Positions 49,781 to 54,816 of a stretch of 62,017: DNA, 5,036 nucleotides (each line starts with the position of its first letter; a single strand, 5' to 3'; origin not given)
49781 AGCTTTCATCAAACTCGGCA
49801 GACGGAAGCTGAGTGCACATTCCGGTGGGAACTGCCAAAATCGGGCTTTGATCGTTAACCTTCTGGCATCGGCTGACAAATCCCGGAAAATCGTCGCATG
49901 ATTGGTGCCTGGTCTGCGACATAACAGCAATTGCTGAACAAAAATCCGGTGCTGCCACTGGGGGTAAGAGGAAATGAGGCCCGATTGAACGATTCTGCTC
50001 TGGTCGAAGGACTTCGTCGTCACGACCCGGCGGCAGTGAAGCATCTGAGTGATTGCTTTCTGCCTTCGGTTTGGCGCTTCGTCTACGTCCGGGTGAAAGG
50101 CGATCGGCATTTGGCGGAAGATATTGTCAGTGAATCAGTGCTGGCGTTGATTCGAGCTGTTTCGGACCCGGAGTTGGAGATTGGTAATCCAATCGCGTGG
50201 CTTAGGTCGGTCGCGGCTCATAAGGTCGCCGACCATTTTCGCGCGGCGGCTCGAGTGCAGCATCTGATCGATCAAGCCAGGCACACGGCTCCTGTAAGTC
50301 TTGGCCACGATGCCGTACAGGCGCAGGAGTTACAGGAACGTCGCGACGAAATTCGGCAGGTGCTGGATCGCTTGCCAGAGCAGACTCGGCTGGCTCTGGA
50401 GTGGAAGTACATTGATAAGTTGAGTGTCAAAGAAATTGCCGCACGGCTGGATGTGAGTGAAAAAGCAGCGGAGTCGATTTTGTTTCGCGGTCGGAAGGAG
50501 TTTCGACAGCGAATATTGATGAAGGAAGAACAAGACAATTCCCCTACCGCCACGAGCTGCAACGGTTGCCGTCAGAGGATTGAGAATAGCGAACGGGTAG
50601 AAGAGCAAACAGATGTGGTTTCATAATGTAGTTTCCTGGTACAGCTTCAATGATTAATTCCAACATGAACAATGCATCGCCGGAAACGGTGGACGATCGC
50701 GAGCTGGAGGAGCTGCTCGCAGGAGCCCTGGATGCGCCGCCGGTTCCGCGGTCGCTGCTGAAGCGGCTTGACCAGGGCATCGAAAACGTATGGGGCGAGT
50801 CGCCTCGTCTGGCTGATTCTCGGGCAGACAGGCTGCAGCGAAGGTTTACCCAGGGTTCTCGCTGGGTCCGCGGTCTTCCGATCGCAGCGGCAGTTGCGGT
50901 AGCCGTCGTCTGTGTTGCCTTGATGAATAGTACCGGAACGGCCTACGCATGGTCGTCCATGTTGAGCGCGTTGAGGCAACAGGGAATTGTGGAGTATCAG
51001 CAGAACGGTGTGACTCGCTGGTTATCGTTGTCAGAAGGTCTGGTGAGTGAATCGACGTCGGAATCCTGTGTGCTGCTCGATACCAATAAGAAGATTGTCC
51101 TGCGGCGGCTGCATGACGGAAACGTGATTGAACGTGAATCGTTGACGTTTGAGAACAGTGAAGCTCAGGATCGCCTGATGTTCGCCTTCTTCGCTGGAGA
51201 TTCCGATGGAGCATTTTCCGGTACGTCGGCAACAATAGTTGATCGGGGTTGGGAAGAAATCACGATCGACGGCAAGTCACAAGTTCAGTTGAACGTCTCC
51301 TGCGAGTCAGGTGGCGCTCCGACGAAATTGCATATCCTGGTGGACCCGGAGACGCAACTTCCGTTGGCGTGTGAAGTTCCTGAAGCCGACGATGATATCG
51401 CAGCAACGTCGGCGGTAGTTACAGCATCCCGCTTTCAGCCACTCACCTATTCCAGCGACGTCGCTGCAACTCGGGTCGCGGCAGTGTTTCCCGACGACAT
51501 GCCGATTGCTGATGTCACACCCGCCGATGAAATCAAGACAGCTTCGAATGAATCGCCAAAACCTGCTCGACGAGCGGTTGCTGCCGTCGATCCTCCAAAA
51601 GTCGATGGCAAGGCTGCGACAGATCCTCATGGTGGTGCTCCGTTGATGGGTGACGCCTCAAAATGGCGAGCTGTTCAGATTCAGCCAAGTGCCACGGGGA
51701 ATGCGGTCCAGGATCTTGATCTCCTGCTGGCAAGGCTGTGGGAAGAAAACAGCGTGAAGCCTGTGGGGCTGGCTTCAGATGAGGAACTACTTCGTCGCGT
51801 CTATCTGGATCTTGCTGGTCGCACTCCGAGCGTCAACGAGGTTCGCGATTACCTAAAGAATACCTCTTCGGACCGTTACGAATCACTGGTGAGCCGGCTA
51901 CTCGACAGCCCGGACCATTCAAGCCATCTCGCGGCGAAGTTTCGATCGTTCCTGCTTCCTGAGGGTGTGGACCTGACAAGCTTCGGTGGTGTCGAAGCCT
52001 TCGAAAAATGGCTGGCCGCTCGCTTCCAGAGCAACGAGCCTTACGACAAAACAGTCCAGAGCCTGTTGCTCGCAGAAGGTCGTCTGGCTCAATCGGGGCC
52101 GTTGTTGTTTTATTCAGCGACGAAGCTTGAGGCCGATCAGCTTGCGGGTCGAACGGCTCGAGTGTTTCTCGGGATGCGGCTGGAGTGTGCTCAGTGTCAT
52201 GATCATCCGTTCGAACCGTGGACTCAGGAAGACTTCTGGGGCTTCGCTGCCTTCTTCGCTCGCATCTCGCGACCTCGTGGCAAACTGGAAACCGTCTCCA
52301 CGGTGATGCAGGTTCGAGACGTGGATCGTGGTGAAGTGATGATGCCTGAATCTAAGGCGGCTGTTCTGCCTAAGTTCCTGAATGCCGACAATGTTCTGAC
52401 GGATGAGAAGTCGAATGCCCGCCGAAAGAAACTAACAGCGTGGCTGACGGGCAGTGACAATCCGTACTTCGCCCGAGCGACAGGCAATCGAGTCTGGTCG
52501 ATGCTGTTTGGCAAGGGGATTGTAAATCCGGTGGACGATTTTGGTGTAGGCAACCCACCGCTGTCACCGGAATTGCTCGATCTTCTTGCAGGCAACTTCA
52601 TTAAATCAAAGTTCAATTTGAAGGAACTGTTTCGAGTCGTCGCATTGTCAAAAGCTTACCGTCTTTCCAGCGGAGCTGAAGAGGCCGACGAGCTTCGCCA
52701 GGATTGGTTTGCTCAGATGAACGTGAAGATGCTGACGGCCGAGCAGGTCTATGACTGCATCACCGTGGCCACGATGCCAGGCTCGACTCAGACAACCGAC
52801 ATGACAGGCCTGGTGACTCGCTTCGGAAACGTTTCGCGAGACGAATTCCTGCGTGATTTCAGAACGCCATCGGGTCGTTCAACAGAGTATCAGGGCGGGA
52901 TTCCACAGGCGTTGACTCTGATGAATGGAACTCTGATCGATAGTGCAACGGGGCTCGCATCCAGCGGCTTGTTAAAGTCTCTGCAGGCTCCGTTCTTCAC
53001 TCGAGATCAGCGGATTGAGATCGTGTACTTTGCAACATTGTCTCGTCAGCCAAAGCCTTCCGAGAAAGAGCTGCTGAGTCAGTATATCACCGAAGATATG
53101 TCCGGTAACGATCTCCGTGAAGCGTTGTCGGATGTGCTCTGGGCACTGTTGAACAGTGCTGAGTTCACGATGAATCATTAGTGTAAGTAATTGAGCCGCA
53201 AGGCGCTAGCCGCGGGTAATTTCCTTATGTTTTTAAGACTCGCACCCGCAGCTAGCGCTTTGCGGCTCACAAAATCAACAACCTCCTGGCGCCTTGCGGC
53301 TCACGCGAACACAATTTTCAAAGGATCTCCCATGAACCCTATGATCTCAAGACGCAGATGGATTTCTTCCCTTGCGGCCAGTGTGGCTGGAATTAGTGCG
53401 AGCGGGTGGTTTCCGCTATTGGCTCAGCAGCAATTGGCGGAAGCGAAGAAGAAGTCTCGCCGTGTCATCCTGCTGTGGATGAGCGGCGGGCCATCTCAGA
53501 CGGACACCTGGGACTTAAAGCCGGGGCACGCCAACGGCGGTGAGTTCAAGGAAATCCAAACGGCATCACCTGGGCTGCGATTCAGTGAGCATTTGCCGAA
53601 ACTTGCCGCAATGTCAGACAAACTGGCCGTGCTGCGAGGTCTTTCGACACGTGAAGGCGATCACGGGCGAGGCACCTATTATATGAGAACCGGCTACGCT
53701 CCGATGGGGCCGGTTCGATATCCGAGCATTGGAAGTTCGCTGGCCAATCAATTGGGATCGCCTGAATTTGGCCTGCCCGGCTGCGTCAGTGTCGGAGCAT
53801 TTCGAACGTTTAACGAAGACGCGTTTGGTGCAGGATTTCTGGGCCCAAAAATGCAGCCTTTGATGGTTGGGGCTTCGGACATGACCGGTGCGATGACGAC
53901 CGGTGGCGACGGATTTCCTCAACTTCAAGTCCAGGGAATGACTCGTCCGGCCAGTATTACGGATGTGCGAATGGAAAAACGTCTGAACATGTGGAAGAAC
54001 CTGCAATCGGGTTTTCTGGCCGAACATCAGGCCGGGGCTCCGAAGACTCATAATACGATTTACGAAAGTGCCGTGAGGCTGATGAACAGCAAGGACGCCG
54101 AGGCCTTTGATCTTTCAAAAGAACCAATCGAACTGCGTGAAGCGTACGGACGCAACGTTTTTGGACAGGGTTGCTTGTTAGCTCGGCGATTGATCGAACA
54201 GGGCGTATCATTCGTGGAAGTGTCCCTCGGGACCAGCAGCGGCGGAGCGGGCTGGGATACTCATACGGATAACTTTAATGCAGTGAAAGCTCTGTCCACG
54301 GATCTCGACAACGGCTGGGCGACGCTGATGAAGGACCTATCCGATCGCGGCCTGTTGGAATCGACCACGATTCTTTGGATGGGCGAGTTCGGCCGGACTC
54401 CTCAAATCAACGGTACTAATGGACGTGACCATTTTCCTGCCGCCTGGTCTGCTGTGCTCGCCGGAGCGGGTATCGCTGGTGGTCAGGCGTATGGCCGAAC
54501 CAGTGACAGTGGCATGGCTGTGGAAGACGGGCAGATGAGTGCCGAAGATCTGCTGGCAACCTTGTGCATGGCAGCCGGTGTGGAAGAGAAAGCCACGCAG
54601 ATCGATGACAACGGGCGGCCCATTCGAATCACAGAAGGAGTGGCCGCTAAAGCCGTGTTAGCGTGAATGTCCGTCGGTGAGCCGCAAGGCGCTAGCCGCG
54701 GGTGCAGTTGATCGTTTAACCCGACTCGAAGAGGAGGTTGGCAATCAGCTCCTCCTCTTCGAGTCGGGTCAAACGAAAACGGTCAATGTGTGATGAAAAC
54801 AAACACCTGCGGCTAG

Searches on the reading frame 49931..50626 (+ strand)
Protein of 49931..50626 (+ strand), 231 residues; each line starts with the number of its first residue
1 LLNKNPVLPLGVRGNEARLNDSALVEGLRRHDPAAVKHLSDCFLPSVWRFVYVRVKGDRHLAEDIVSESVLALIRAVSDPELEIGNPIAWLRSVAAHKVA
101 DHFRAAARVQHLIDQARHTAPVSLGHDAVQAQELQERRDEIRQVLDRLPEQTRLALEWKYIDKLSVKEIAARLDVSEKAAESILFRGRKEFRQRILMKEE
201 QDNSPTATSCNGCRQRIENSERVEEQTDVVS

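Call 33: search_protein_families(library=pfam, proteins=[window:49931-50626:+], max_evalue=0.001)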
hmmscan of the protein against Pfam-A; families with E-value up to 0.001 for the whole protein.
window:49931-50626:+ (231 aa): 4 families
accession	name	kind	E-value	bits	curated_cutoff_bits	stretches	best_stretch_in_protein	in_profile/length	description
PF08281.18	Sigma70_r4_2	-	4.6e-14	52.3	25.7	1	139-190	2-53/54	Sigma-70, region 4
PF04542.20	Sigma70_r2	-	1.1e-09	38.3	24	1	42-108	4-70/71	Sigma-70 region 2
PF04545.22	Sigma70_r4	-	1.1e-07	31.6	24.1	1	144-192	1-49/50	Sigma-70, region 4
PF07638.17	Sigma70_ECF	-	7.5e-05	23.1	21.1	1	89-184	77-172/185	ECF sigma factor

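Call 81: search_protein_families(library=ncbifam, proteins=[window:49931-50626:+], max_evalue=0.001)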
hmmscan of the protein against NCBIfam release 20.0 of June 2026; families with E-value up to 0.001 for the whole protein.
window:49931-50626:+ (231 aa): 73 families (the best 25 are shown)
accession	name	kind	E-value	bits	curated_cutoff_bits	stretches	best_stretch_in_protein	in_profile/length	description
TIGR02937.1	sigma70-ECF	superfamily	6.9e-23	81.1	42.9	1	37-194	4-164/165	sigma-70 family RNA polymerase sigma factor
NF004113.0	PRK05602.1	equivalog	5.3e-20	71.9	208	1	17-202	28-208/211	RNA polymerase sigma factor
NF009176.0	PRK12524.1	equivalog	2.9e-17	63.1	264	1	17-195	9-184/196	RNA polymerase sigma factor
TIGR02950.1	SigM_subfam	subfamily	3.5e-17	62.7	147.95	1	40-194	6-157/159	RNA polymerase sigma factor, SigM family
NF058625.1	sigma_PG0214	equivalog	3.5e-16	59.4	130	1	54-201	23-167/170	GFO_1088 family ECF-type sigma factor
TIGR02989.1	Sig-70_gvs1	subfamily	3.8e-16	59.4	124.55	1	45-193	12-156/158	RNA polymerase sigma-70 factor, Rhodopirellula/Verrucomicrobium family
TIGR02985.1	Sig70_bacteroi1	subfamily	4.1e-16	59.6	126.4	1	41-194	8-161/162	RNA polymerase sigma-70 factor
TIGR02952.1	Sig70_famx2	equivalog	7.5e-16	58.5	206.45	1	25-192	2-167/170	ECF subfamily RNA polymerase sigma factor, BldN family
NF009188.0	PRK12536.1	subfamily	8.4e-15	55.2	250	1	15-195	13-186/190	RNA polymerase sigma factor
NF009172.0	PRK12519.1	subfamily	2.8e-14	53.1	222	1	19-175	14-169/194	RNA polymerase sigma factor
NF009166.1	PRK12513.1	equivalog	5.2e-14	52.4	206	1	18-193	6-184/193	RNA polymerase sigma factor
NF009191.0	PRK12539.1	subfamily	2.8e-13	49.8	171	1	48-193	38-177/185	sigma-70 family RNA polymerase sigma factor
NF007230.0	PRK09648.1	subfamily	3.9e-13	49.6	209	1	23-196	15-190/195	RNA polymerase sigma factor ShbA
TIGR02983.1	SigE-fam_strep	subfamily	6.9e-13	48.8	141.55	1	54-195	25-158/162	SigE family RNA polymerase sigma factor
NF007226.0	PRK09644.1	equivalog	8.9e-13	48.6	199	1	42-201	9-161/166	RNA polymerase sigma factor SigM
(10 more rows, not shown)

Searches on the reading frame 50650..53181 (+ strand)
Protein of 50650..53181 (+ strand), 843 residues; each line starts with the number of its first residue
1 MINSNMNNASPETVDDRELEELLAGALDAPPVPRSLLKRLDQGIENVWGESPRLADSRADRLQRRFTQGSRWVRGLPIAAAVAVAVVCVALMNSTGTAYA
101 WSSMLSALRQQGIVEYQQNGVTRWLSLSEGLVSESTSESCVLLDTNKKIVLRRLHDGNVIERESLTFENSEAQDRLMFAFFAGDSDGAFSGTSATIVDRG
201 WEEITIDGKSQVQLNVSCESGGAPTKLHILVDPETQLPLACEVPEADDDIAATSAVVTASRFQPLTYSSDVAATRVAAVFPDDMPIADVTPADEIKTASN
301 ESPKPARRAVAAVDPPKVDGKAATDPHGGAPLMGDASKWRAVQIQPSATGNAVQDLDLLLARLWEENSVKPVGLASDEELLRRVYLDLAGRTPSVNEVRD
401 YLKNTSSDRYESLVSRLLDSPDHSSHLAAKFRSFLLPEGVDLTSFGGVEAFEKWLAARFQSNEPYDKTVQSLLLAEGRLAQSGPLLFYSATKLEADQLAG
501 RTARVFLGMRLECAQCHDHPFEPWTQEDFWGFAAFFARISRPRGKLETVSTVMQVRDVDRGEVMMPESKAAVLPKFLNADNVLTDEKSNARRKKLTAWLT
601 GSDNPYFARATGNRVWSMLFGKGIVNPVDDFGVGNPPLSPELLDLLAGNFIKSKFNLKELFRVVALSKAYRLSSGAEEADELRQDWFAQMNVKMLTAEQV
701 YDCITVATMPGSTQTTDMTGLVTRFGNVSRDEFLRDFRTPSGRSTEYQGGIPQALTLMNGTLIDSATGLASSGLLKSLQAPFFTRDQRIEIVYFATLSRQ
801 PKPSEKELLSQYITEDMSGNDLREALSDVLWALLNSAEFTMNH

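Call 33: search_protein_families(library=pfam, proteins=[window:50650-53181:+], max_evalue=0.001)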
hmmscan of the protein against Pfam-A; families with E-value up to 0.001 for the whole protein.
window:50650-53181:+ (843 aa): 2 families
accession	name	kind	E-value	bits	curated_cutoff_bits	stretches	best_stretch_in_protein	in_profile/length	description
PF07587.16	PSD1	-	1.5e-41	142.9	28.5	1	591-812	1-243/244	Protein of unknown function (DUF1553)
PF07583.16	PSCyt2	-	2.3e-41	142.5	29.8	1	357-539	3-207/209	Protein of unknown function (DUF1549)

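Call 81: search_protein_families(library=ncbifam, proteins=[window:50650-53181:+], max_evalue=0.001)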
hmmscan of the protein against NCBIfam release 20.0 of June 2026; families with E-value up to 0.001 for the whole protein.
window:50650-53181:+ (843 aa): 0 families

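Call 82: find_homologous_proteins(query=window:50650-53181:+, max_evalue=1e-60)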
Query window:50650-53181:+ (843 aa): 211 proteins with E <= 1e-60 among 8000 candidates; the best 120 are listed.
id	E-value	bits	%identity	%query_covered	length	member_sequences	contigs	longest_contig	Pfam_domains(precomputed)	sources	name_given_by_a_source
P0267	0.0e+0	1881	100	99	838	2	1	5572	PF07587.17,PF07583.17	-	-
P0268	0.0e+0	1774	93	100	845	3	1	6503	PF07587.17,PF07583.17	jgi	-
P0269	0.0e+0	1669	88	100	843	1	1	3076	PF07587.17,PF07583.17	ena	-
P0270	0.0e+0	1606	84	100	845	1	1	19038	PF07587.17,PF07583.17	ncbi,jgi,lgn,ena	jgi:hypothetical protein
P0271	0.0e+0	1578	84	100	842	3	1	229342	PF07587.17,PF07583.17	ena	-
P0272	0.0e+0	1565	82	100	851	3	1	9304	PF07587.17,PF07583.17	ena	-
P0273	0.0e+0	1554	82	100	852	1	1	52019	PF07587.17,PF07583.17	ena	-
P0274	0.0e+0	1554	82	100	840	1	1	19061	PF07587.17,PF07583.17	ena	-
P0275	0.0e+0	1510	79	100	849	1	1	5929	PF07587.17,PF07583.17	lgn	-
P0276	0.0e+0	1455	77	100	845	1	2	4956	PF07587.17,PF07583.17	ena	-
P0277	0.0e+0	1435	76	100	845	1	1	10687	PF07587.17,PF07583.17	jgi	-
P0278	0.0e+0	1403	74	100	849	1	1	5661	PF07587.17,PF07583.17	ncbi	-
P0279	0.0e+0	1368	73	100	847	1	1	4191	PF07587.17,PF07583.17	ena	-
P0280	0.0e+0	1359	72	100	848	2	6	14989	PF07587.17,PF07583.17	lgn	-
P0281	0.0e+0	1320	71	100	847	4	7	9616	PF07587.17,PF07583.17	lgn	-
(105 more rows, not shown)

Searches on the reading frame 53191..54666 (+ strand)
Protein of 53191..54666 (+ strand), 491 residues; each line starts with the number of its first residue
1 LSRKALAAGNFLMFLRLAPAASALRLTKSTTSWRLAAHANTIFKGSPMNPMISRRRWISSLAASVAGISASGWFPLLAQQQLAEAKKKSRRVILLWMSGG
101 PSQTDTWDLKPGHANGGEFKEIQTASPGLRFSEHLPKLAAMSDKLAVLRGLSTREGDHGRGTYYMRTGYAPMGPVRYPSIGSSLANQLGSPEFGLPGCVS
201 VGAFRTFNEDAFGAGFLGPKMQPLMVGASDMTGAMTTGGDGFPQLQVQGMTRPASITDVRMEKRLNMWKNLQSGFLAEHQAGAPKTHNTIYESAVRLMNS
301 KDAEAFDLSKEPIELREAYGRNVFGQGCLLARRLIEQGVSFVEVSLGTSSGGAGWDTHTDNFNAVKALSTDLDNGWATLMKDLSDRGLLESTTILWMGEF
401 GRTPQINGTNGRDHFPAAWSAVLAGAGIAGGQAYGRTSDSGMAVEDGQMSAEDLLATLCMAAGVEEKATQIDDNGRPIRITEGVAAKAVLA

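Call 33: search_protein_families(library=pfam, proteins=[window:53191-54666:+], max_evalue=0.001)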
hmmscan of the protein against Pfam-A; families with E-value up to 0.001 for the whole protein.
window:53191-54666:+ (491 aa): 1 family
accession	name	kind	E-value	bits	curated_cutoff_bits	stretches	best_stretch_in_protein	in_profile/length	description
PF07394.17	DUF1501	-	6.4e-109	365.1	27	1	90-486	2-383/390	Protein of unknown function (DUF1501)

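Call 81: search_protein_families(library=ncbifam, proteins=[window:53191-54666:+], max_evalue=0.001)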
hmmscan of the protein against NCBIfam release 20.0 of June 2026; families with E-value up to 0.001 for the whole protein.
window:53191-54666:+ (491 aa): 0 families
